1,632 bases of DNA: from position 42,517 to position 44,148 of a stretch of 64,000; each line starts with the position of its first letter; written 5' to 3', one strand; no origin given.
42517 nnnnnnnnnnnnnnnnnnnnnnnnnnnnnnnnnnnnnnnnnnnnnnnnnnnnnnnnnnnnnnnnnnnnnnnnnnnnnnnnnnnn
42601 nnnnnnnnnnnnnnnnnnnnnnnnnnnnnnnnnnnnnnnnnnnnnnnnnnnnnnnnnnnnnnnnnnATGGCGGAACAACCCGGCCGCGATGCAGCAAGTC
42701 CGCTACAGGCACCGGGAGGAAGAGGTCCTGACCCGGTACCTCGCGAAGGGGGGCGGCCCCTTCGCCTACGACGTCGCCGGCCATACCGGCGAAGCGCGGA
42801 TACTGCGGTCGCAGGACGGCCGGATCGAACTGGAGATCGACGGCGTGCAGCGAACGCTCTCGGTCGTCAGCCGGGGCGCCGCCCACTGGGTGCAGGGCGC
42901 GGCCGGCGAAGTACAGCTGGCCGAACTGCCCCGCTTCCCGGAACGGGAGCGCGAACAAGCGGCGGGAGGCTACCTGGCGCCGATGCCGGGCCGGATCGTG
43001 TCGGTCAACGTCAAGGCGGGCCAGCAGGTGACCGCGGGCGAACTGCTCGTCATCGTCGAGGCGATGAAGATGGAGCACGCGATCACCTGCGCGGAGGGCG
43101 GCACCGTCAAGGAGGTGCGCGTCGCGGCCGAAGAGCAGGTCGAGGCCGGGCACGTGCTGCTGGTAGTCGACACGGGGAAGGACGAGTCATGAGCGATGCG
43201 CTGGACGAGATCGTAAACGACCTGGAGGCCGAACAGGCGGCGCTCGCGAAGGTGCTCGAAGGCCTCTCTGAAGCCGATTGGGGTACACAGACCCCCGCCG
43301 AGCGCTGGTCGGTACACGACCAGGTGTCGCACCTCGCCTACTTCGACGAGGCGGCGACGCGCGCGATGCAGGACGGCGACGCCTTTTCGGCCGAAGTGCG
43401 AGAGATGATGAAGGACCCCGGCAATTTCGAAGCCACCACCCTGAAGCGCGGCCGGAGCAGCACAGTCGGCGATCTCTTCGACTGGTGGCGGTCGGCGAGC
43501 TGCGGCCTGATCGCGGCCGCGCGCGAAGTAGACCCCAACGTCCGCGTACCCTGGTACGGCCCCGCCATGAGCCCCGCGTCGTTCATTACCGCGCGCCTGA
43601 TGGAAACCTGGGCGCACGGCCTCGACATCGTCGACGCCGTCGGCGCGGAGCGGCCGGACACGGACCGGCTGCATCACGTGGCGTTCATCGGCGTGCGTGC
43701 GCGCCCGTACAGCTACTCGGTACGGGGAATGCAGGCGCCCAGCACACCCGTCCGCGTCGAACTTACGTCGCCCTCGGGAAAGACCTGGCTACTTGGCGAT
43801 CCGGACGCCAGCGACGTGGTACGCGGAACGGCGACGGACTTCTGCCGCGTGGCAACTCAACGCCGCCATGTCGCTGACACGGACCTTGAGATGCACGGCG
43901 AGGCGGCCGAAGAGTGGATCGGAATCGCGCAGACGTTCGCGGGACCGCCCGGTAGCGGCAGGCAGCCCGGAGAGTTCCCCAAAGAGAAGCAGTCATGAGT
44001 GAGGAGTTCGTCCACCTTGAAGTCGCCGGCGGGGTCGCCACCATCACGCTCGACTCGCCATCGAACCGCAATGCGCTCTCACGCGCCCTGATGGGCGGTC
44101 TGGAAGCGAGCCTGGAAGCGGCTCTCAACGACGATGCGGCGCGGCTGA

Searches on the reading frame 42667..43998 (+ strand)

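Call 46: search_protein_families(library=pfam, proteins=[window:42667-43998:+], max_evalue=0.00001)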
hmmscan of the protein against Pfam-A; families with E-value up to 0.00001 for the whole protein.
window:42667-43998:+ (443 aa): 2 families
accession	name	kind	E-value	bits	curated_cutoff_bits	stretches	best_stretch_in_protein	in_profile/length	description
PF11716.13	MDMPI_N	-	3.7e-31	109.1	24.2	1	186-321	1-139/140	Mycothiol maleylpyruvate isomerase N-terminal domain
PF12867.12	DinB_2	-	4.9e-08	33.9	24.8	1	186-317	2-124/128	DinB superfamily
